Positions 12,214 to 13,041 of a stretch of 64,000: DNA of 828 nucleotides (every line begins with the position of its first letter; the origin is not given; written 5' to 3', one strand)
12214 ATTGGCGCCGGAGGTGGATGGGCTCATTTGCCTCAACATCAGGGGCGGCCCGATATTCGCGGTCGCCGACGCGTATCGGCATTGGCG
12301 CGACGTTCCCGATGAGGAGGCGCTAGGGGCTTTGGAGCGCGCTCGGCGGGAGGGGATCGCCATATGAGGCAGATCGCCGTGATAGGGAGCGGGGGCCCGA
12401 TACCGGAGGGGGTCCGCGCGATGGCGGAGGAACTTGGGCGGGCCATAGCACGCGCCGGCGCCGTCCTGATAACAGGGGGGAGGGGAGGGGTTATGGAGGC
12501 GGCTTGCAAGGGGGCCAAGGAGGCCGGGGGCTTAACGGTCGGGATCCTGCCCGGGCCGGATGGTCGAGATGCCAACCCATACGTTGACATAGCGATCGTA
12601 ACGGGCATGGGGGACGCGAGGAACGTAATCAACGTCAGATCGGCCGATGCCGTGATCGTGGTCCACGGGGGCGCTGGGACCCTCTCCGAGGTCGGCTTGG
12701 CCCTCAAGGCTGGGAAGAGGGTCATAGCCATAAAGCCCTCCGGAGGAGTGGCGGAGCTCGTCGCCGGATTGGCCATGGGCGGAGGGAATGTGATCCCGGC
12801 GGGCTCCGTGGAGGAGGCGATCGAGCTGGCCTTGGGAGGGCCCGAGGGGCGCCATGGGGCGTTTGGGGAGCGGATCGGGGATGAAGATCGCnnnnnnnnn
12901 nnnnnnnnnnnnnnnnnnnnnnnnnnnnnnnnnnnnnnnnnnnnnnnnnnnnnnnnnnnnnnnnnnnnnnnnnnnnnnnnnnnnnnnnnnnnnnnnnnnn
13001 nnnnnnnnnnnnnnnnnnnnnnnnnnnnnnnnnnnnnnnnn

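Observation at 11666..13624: Translationally coupled PRTase–LOG/SLOG–sirtuin three-gene operon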

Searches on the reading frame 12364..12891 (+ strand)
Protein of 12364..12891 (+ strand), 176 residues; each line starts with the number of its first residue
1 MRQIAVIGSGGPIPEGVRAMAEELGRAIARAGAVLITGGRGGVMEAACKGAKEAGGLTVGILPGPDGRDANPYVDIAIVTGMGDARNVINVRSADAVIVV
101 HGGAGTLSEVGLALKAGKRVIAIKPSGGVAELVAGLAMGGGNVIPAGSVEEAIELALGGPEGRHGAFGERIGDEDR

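Call 3: search_protein_families(library=pfam, proteins=[window:12364-12891:+], max_evalue=0.01)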
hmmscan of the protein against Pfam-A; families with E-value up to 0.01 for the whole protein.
window:12364-12891:+ (176 aa): 6 families
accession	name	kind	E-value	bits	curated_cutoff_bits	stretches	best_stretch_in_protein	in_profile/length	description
PF18306.6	LDcluster4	-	1.6e-45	154.8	26.3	1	2-134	2-132/151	SLOG cluster4 family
PF03641.19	Lysine_decarbox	-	2.6e-07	31.3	27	1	44-111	1-70/131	Possible lysine decarboxylase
PF02481.21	DNA_processg_A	-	7.8e-05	22.4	29.6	1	2-64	45-106/212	DNA recombination-mediator protein A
PF18171.6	LSDAT_prok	-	0.0038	17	25.4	1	92-137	122-167/195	SLOG in TRPM, prokaryote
PF00781.29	DAGK_cat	-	0.0083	16.2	23.6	0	72-140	31-103/125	Diacylglycerol kinase catalytic domain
PF12694.12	cpYpsA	-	0.0089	16.2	26.2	0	36-125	2-98/145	Circularly permutated YpsA SLOG family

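Call 4: search_protein_families(library=ncbifam, proteins=[window:12364-12891:+], max_evalue=0.01)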
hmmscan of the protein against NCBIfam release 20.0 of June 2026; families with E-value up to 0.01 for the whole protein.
window:12364-12891:+ (176 aa): 4 families
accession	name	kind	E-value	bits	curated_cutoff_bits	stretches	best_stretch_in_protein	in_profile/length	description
TIGR00725.1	TIGR00725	hypoth_equivalog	5.5e-41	139.7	106.9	1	1-142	1-140/159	TIGR00725 family protein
TIGR00730.1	TIGR00730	subfamily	2.3e-13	50.3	96.35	1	6-110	5-113/178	TIGR00730 family Rossman fold protein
NF058542.1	CtkRMPhLog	equivalog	3.6e-10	40.1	300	1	4-118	4-121/177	cytokinin riboside 5'-monophosphate phosphoribohydrolase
TIGR00732.1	dprA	equivalog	0.0044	16.2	191.15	1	2-64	45-106/220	DNA-processing protein DprA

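Call 5: search_protein_families(library=padloc, proteins=[window:12364-12891:+], max_evalue=0.01)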
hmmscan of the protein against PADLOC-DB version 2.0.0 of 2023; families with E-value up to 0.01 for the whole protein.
window:12364-12891:+ (176 aa): 2 families
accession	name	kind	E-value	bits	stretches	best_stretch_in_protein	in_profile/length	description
PDLC03927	PsyrA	-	2.3e-08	31.6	1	3-63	133-192/398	-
PDLC03961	ShosA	-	0.0025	15.2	0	2-64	116-177/303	-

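Call 9: find_homologous_proteins(query=window:12364-12891:+)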
Query window:12364-12891:+ (176 aa): 5759 proteins with E <= 0.001 among 6975 candidates; the best 120 are listed.
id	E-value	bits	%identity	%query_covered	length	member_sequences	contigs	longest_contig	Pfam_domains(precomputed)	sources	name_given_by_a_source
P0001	2.4e-99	349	100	100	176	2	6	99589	PF18306.7,PF03641.20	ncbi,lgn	ncbi:MAG: TIGR00725 family protein [Candidatus Bathyarchaeia archaeon]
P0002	1.4e-84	300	90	100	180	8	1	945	PF18306.7,PF03641.20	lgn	-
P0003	4.8e-71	256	85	90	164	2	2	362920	PF18306.7,PF03641.20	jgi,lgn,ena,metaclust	metaclust:\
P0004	1.3e-69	252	83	91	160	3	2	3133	PF18306.7,PF03641.20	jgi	jgi:uncharacterized protein (TIGR00725 family)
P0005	5.5e-63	230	77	91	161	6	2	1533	PF02481.22,PF18306.7,PF03641.20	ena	-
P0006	1.3e-61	226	76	89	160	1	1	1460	PF02481.22,PF18306.7,PF03641.20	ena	-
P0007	2.2e-61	225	76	90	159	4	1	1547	PF18306.7,PF03641.20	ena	-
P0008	2.3e-61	225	78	89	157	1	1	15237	PF02481.22,PF18306.7,PF03641.20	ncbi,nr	ncbi:TIGR00725 family protein [Candidatus Bathyarchaeota archaeon]|nr:TIGR00725 family protein [Cand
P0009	5.7e-60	220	74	89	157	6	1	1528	PF18306.7,PF03641.20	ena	-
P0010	3.5e-59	218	75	89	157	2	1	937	PF18306.7,PF03641.20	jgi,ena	-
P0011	5.4e-59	217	75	89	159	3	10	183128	PF18171.7,PF18306.7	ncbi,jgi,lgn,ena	-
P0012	8.5e-59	217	75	89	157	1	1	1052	PF18306.7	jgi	jgi:hypothetical protein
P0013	1.1e-58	216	71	89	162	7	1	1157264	PF18171.7,PF18306.7,PF03641.20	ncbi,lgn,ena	-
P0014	1.3e-58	216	75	89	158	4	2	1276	PF18306.7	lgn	-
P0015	1.8e-58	215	75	89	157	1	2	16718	PF18306.7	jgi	jgi:uncharacterized protein (TIGR00725 family)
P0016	2.9e-58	215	71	89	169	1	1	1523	PF18171.7,PF18306.7,PF03641.20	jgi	jgi:uncharacterized protein (TIGR00725 family)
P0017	5.0e-58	214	71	89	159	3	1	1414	PF02481.22,PF18171.7,PF18306.7,PF03641.20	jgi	jgi:uncharacterized protein (TIGR00725 family)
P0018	5.0e-58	214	71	89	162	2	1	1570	PF18171.7,PF18306.7,PF03641.20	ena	-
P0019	5.4e-58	214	71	89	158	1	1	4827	PF02481.22,PF18171.7,PF18306.7,PF03641.20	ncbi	-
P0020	2.5e-57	212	71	91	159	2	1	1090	PF02481.22,PF18306.7,PF03641.20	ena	-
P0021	4.2e-57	211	74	89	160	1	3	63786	PF18306.7,PF03641.20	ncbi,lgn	-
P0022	2.6e-56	208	69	89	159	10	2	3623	PF02481.22,PF18171.7,PF18306.7,PF03641.20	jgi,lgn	jgi:uncharacterized protein (TIGR00725 family)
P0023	7.2e-56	207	69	89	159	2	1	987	PF02481.22,PF18171.7,PF18306.7,PF03641.20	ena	-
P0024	1.1e-55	206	69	89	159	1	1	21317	PF18171.7,PF18306.7,PF03641.20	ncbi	ncbi:TIGR00725 family protein [Thermoproteota archaeon]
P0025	1.2e-55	206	69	89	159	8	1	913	PF18171.7,PF18306.7,PF03641.20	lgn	-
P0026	1.5e-55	206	70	91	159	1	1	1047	PF18306.7,PF03641.20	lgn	-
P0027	1.7e-55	206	69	89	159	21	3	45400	PF02481.22,PF18171.7,PF18306.7,PF03641.20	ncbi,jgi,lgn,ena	-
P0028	2.0e-55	206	69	89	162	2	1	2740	PF18171.7,PF18306.7,PF03641.20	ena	-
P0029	2.2e-55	205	73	89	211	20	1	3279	PF18171.7,PF18306.7,PF03641.20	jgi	jgi:uncharacterized protein (TIGR00725 family)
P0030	1.4e-54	203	67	90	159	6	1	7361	PF02481.22,PF18306.7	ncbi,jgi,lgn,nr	ncbi:MAG: TIGR00725 family protein [Candidatus Bathyarchaeota archaeon]|nr:TIGR00725 family protein 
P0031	2.4e-54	202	68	89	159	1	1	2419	PF02481.22,PF18306.7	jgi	jgi:uncharacterized protein (TIGR00725 family)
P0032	7.2e-54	200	69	89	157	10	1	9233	PF02481.22,PF00781.30,PF18306.7,PF03641.20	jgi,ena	-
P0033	1.3e-53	200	69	89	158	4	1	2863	PF18306.7,PF03641.20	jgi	-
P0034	1.3e-53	200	69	89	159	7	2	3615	PF18306.7,PF03641.20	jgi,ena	-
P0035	1.4e-53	200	69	89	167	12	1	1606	PF18306.7,PF03641.20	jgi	-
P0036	2.0e-53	199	66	90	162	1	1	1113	PF18306.7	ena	-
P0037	2.2e-53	199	68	89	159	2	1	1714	PF18171.7,PF18306.7,PF03641.20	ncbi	-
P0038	2.3e-53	199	68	89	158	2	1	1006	PF02481.22,PF18306.7,PF03641.20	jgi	-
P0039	3.1e-53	198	76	78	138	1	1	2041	PF18306.7,PF03641.20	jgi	-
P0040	1.2e-52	197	65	89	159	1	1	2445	PF18171.7,PF18306.7,PF03641.20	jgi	jgi:uncharacterized protein (TIGR00725 family)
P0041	1.8e-52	196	66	89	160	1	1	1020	PF02481.22,PF00781.30,PF18306.7,PF03641.20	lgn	-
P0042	1.8e-52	196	69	89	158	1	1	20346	PF18306.7,PF03641.20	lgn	-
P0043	2.4e-52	196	68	89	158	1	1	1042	PF18306.7,PF03641.20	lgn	-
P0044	2.9e-52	195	66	89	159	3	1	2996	PF02481.22,PF18306.7,PF03641.20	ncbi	ncbi:TIGR00725 family protein [[Eubacterium] cellulosolvens]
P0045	1.1e-51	193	66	89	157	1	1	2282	PF02481.22,PF18306.7,PF03641.20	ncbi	ncbi:MAG: TIGR00725 family protein [Nitrososphaerales archaeon]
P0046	1.1e-51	193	68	89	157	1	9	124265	PF00781.30,PF18306.7,PF03641.20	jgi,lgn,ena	jgi:uncharacterized protein (TIGR00725 family)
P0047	3.7e-51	192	65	89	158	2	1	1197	PF02481.22,PF18306.7,PF03641.20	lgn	-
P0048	7.5e-51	191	66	89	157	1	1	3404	PF02481.22,PF18306.7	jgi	-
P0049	7.5e-51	191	65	89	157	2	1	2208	PF00781.30,PF18306.7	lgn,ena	-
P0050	9.3e-51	190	67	89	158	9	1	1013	PF02481.22,PF18306.7,PF03641.20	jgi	-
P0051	2.1e-50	189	64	91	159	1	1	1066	PF02481.22,PF18171.7,PF18306.7,PF03641.20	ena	-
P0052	2.5e-50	189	67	89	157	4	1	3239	PF02481.22,PF18306.7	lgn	-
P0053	3.3e-50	189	65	87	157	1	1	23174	PF00781.30,PF18306.7,PF03641.20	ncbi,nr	ncbi:MAG: TIGR00725 family protein [Nitrososphaerales archaeon]|nr:TIGR00725 family protein [Nitroso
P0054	3.8e-50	188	65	89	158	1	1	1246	PF02481.22,PF18306.7,PF03641.20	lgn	-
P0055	4.3e-50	188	65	89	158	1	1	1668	PF02481.22,PF18306.7,PF03641.20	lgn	-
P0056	7.4e-50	187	64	89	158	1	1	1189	PF02481.22,PF18306.7,PF03641.20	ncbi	-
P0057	1.1e-49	187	66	89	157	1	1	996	PF18306.7,PF03641.20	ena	-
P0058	1.2e-49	187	65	89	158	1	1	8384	PF02481.22,PF18306.7,PF03641.20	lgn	-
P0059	1.3e-49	187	66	89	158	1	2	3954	PF02481.22,PF18306.7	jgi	-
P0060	5.5e-49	185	64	88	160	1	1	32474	PF02481.22,PF18306.7,PF03641.20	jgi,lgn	jgi:hypothetical protein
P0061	8.1e-49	184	63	89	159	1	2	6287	PF18306.7,PF03641.20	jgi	jgi:uncharacterized protein (TIGR00725 family)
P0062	2.0e-48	183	63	89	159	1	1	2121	PF18306.7,PF03641.20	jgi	jgi:uncharacterized protein (TIGR00725 family)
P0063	2.4e-48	182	65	89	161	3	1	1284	PF02481.22,PF18306.7,PF03641.20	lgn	-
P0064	2.5e-48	182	61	89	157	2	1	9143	PF02481.22,PF18306.7,PF03641.20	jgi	-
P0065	2.6e-48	182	65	89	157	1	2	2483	PF18306.7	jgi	jgi:uncharacterized protein (TIGR00725 family)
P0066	3.8e-48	182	60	89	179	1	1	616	PF02481.22,PF18306.7,PF03641.20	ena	-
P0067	7.7e-48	181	62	89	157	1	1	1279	PF02481.22,PF18306.7,PF03641.20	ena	-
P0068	1.7e-47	180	63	89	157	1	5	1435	PF02481.22,PF18306.7,PF03641.20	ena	-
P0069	2.1e-47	179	61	89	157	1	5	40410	PF18306.7,PF03641.20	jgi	jgi:uncharacterized protein (TIGR00725 family)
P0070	2.5e-47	179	64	89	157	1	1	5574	PF18306.7,PF03641.20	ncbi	-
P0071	3.6e-47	179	62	89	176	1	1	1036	PF02481.22,PF18306.7,PF03641.20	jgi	-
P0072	5.0e-47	178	64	89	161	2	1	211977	PF02481.22,PF18306.7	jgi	-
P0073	1.1e-46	177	67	78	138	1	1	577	PF00781.30,PF18306.7,PF03641.20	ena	-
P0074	1.5e-45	173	60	88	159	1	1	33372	PF02481.22,PF18171.7,PF18306.7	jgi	-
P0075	3.1e-45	172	61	92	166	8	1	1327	PF18171.7,PF18306.7,PF03641.20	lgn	-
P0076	1.4e-44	170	70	78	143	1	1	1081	PF18306.7,PF03641.20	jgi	-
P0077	2.5e-44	169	59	88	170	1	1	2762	PF02481.22,PF18306.7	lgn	-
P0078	3.6e-44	169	55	94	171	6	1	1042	PF02481.22,PF18171.7,PF18306.7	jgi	-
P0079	8.5e-44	168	66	76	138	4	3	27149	PF18171.7,PF18306.7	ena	-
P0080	1.2e-43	167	65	78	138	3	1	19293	PF18306.7,PF03641.20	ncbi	-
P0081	1.3e-43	167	60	89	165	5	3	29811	PF18306.7,PF03641.20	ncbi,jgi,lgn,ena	ncbi:MAG: TIGR00725 family protein [Candidatus Baldrarchaeia archaeon]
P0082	1.3e-43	167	59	90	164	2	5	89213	PF18306.7,PF03641.20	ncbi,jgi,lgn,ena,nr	ncbi:MAG: TIGR00725 family protein [Thermoprotei archaeon]|nr:MAG: TIGR00725 family protein [Thermop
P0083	2.3e-43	166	60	90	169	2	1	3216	PF18171.7,PF18306.7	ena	-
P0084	3.6e-43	166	61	90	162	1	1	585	PF18306.7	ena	-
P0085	8.9e-43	164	55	88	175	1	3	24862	PF18171.7,PF18306.7,PF03641.20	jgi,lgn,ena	-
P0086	1.2e-42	164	60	88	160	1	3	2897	PF02481.22,PF18306.7,PF03641.20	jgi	jgi:hypothetical protein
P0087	2.1e-42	163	58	89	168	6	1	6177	PF02481.22,PF18171.7,PF18306.7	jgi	-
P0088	2.6e-42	163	61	86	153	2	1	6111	PF02481.22,PF18171.7,PF18306.7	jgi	jgi:hypothetical protein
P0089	4.4e-42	162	64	78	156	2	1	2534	PF18306.7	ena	-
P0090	5.4e-42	162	58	88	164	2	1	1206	PF18171.7,PF18306.7,PF03641.20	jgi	-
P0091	5.8e-42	162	62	78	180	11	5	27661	PF02481.22,PF18306.7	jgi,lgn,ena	-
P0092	1.7e-41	160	59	88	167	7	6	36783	PF18306.7,PF03641.20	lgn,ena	-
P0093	2.5e-41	160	58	88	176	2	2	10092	PF18171.7,PF18306.7,PF03641.20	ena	-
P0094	2.5e-41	160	59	88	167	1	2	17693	PF18171.7,PF18306.7,PF03641.20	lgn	-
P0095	5.5e-41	159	63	78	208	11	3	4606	PF02481.22,PF18306.7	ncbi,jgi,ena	-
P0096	5.6e-41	159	56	92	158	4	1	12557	PF02481.22,PF18306.7,PF03641.20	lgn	-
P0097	7.1e-41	158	63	76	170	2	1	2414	PF02481.22,PF18171.7,PF18306.7,PF03641.20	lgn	-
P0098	7.8e-41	158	59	75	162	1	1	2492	PF02481.22,PF18171.7,PF18306.7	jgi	jgi:uncharacterized protein (TIGR00725 family)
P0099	3.0e-40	156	55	89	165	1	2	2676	PF02481.22,PF18306.7,PF03641.20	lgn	-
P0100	3.3e-40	156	62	78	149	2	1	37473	PF18306.7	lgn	-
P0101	3.3e-40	156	57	88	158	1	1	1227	PF02481.22,PF18306.7,PF03641.20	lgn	-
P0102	3.5e-40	156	59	88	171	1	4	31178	PF18306.7,PF03641.20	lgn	-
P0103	4.2e-40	156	58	88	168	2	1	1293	PF18171.7,PF18306.7,PF03641.20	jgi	-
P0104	4.3e-40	156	60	88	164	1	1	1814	PF02481.22,PF18306.7,PF03641.20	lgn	-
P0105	4.9e-40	155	57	89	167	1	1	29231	PF02481.22,PF18171.7,PF18306.7,PF03641.20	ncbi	-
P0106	6.5e-40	155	65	70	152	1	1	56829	PF02481.22,PF18306.7,PF03641.20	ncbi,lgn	ncbi:MAG: TIGR00725 family protein [Bacillota bacterium]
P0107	6.8e-40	155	58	88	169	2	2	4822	PF02481.22,PF18306.7,PF03641.20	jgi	jgi:uncharacterized protein (TIGR00725 family)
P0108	7.8e-40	155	59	77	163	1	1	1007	PF02481.22,PF18306.7,PF03641.20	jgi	-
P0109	8.5e-40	155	58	90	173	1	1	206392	PF02481.22,PF18306.7,PF03641.20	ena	-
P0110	8.6e-40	155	61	82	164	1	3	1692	PF02481.22,PF18306.7,PF03641.20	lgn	-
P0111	1.2e-39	154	75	64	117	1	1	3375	PF18171.7,PF18306.7,PF03641.20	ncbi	-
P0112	1.2e-39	154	62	66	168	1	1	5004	PF02481.22,PF18171.7,PF18306.7,PF03641.20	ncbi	-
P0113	1.3e-39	154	67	70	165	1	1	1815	PF02481.22,PF18306.7,PF03641.20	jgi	jgi:uncharacterized protein (TIGR00725 family)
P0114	1.3e-39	154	58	90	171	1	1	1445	PF02481.22,PF18306.7,PF03641.20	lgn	-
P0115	1.5e-39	154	54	88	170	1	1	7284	PF02481.22,PF18306.7,PF03641.20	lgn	-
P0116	1.6e-39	154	64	73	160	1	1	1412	PF02481.22,PF18306.7,PF03641.20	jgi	jgi:uncharacterized protein (TIGR00725 family)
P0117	1.6e-39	154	60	88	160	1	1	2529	PF02481.22,PF18306.7,PF03641.20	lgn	-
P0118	1.6e-39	154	61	73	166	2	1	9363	PF02481.22,PF18171.7,PF18306.7,PF03641.20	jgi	-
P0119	1.6e-39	154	59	88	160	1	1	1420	PF02481.22,PF18306.7,PF03641.20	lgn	-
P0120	2.0e-39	153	58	88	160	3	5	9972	PF02481.22,PF18306.7,PF03641.20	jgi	jgi:hypothetical protein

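Call 12: find_related_loci(query=A1, collection=genome_contigs, flank=6000)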
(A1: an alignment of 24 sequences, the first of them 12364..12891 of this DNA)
Query A1 (176 aa) in genome_contigs; peptide patterns used: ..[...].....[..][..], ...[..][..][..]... (x = any residue, [..] = any of these).
600 stretches matched a pattern (row limit reached: there are more); 593 encode a relative of the query (tblastn E <= 1e-3); the best 80 are kept; 80 distinct loci.
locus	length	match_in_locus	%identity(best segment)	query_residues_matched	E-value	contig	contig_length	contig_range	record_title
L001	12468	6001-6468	62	1-157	1e-54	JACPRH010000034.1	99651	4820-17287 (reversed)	MAG: Thaumarchaeota archaeon isolate NC_groundwater_674_Ag_B-0.1um_49_231 B_1_S1_Biohub_coassembly_k141_1645555, whole g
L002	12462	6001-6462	58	4-157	4e-47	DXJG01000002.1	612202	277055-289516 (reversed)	MAG TPA_asm: Candidatus Baldrarchaeota archaeon isolate MAG_95 contig_2337, whole genome shotgun sequence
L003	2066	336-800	56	3-157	4e-45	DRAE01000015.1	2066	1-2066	MAG TPA_asm: Candidatus Bathyarchaeota archaeon isolate HyVt-197 Ga0116200_10054422, whole genome shotgun sequence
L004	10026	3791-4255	54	3-157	2e-44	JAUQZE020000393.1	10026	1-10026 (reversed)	MAG: Candidatus Freyarchaeota archaeon isolate SQRJ_82 k255_760803, whole genome shotgun sequence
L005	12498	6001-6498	53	2-157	7e-44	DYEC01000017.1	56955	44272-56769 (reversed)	MAG TPA_asm: Anaerolinea sp. isolate Tomsk_49_42 Tomsk_k141_63968, whole genome shotgun sequence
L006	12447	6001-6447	55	4-157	1e-41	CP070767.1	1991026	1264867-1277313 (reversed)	MAG: Methanobacteriota archaeon isolate bin24 chromosome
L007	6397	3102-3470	65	1-124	2e-41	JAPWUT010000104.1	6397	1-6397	MAG: Anaerolineae bacterium isolate RSWS10 scaffold_2968_c1, whole genome shotgun sequence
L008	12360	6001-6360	65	3-123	7e-41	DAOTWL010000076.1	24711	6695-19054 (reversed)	MAG TPA_asm: Anaerolineae bacterium isolate H13_138 k109_645588, whole genome shotgun sequence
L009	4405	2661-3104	56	4-157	2e-40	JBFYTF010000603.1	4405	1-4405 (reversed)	MAG: Anaerolineae bacterium isolate PPR_0259 PPR_0259._bin.108.fa_k121_1124017, whole genome shotgun sequence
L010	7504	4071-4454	61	3-129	3e-40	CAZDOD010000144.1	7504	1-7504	MAG TPA_asm: uncultured Thermodesulfobacteriota bacterium isolate binchicken_co129_644 genome assembly, contig: NODE_328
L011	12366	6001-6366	62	1-123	4e-40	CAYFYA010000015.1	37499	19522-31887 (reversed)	MAG TPA_asm: uncultured Methanomassiliicoccales archaeon isolate ERP108616_co2_123 genome assembly, contig: NODE_1286_le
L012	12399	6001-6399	56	1-133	4e-40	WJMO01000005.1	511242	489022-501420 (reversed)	MAG: Candidatus Altiarchaeales archaeon isolate Bin_400 k141_810232, whole genome shotgun sequence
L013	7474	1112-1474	60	4-125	4e-40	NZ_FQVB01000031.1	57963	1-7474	Desulfacinum infernum DSM 9756, whole genome shotgun sequence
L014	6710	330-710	57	2-129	7e-40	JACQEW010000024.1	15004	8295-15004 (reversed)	MAG: Nitrospinota bacterium isolate NC_groundwater_1031_Pr1_S-0.65um_41_11 Montesol18_Sp65_coassembly_scaffold_47958, wh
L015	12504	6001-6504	49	3-162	1e-39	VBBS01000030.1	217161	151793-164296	MAG: Candidatus Bathyarchaeota archaeon isolate BA_24 14_0903_09_30cm_scaffold_39, whole genome shotgun sequence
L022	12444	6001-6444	54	4-157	1e-38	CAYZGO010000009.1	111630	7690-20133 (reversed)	MAG TPA_asm: uncultured Anaerolineales bacterium isolate binchicken_co100_350 genome assembly, contig: NODE_159_length_1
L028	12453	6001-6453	50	4-156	8e-38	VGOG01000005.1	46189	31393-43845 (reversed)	MAG: Chloroflexi bacterium isolate K_DeepCast_250m_m2_317 K_DeepCast_250m_m2_317_Ga0194125_10001084, whole genome shotgu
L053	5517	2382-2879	47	5-174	3e-36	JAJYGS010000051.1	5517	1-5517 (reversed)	MAG: Nitrospirae bacterium isolate DBS1-3.bin157 NODE_34163_length_5517_cov_1.87644, whole genome shotgun sequence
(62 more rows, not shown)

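Call 14: find_encoding_contigs(protein=P0003, flank=6000, max_places=3)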
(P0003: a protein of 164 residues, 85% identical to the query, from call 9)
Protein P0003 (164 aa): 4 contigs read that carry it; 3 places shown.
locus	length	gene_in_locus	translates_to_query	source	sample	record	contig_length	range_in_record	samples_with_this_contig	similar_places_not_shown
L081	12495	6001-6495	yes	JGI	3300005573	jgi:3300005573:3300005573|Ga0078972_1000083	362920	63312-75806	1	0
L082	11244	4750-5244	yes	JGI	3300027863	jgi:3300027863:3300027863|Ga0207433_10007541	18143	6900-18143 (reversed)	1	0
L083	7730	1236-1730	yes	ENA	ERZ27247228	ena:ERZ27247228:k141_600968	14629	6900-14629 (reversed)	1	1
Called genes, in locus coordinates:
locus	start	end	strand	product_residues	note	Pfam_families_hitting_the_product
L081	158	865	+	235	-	PF00005:ABC_tran, PF13304:AAA_21 (faint)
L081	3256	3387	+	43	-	-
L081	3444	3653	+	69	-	-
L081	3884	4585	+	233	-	PF13489:Methyltransf_23 (weak), PF08241:Methyltransf_11, PF08242:Methyltransf_12 (weak), PF13649:Methyltransf_25, PF13847:Methyltransf_31 (weak)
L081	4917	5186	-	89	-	-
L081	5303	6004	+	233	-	PF00156:Pribosyltran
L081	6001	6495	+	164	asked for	PF18306:LDcluster4, PF03641:Lysine_decarbox (weak)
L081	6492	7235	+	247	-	PF02146:SIR2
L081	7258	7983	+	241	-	-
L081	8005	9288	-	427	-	PF02788:RuBisCO_large_N, PF00016:RuBisCO_large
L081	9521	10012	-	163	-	PF19620:DUF6125, PF14196:ATC_hydrolase (weak)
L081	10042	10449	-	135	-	PF14539:DUF4442, PF03061:4HBT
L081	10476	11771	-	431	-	PF00924:MS_channel_2nd, PF21082:MS_channel_3rd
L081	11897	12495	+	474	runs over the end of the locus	PF01523:PmbA_TldD_1st, PF19290:PmbA_TldD_2nd, PF19289:PmbA_TldD_3rd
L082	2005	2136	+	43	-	-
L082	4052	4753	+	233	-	PF00156:Pribosyltran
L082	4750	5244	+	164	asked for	PF18306:LDcluster4, PF03641:Lysine_decarbox (weak)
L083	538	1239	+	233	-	PF00156:Pribosyltran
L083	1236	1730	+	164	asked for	PF18306:LDcluster4, PF03641:Lysine_decarbox (weak)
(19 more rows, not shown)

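Call 15: find_encoding_contigs(protein=P0011, flank=6000, max_places=3)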
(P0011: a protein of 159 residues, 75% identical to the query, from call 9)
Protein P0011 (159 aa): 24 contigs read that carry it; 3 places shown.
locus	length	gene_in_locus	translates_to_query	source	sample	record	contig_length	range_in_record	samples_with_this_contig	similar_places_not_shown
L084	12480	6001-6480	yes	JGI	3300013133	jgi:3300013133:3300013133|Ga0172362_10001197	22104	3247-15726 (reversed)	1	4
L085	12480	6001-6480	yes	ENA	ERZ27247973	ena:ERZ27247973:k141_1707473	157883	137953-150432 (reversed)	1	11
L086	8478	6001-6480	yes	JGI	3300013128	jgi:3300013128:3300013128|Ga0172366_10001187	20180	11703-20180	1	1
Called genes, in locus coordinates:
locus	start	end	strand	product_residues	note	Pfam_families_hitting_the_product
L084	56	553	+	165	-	PF00210:Ferritin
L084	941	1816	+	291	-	PF00733:Asn_synthase, PF02540:NAD_synthase, PF03054:tRNA_Me_trans (faint), PF06508:QueC (faint)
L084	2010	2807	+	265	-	PF00731:AIRC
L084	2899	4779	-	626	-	PF02730:AFOR_N, PF01314:AFOR_C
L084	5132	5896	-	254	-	PF01411:tRNA-synt_2c, PF07973:tRNA_SAD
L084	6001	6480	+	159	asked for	PF18306:LDcluster4, PF18171:LSDAT_prok (faint)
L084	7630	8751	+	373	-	PF04851:ResIII, PF00270:DEAD, PF00271:Helicase_C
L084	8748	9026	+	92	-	-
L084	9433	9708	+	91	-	-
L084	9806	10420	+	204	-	PF03703:bPH_2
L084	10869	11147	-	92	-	-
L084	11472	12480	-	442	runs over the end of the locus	PF03951:Gln-synt_N, PF00120:Gln-synt_C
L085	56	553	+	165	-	PF00210:Ferritin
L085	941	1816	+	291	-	PF00733:Asn_synthase, PF02540:NAD_synthase, PF03054:tRNA_Me_trans (faint), PF06508:QueC (faint)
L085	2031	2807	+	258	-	PF00731:AIRC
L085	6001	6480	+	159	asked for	PF18306:LDcluster4, PF18171:LSDAT_prok (faint)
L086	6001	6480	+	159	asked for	PF18306:LDcluster4, PF18171:LSDAT_prok (faint)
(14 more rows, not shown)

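Call 16: find_encoding_contigs(protein=P0013, flank=6000, max_places=3)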
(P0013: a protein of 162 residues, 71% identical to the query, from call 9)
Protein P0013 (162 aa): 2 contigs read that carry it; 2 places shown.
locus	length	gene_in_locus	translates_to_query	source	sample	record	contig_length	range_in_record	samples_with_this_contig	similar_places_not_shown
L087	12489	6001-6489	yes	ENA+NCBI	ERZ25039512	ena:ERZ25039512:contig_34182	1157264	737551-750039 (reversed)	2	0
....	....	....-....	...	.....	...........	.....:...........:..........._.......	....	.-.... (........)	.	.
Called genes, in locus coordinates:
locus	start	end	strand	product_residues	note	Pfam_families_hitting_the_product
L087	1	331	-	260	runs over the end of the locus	-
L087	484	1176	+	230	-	-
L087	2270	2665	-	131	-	-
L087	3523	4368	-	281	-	PF01145:Band_7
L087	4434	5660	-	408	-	PF25145:NfeD1b_N, PF01957:NfeD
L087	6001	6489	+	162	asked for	PF18306:LDcluster4, PF03641:Lysine_decarbox (weak), PF18171:LSDAT_prok (weak)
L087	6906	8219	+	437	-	PF00390:malic, PF03949:Malic_M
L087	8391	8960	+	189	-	-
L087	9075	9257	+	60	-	-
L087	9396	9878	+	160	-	PF13527:Acetyltransf_9 (weak), PF00583:Acetyltransf_1, PF13673:Acetyltransf_10 (weak), PF13508:Acetyltransf_7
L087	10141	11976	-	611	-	PF00664:ABC_membrane, PF00005:ABC_tran, PF13304:AAA_21 (faint)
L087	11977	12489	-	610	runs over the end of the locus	PF00664:ABC_membrane, PF00005:ABC_tran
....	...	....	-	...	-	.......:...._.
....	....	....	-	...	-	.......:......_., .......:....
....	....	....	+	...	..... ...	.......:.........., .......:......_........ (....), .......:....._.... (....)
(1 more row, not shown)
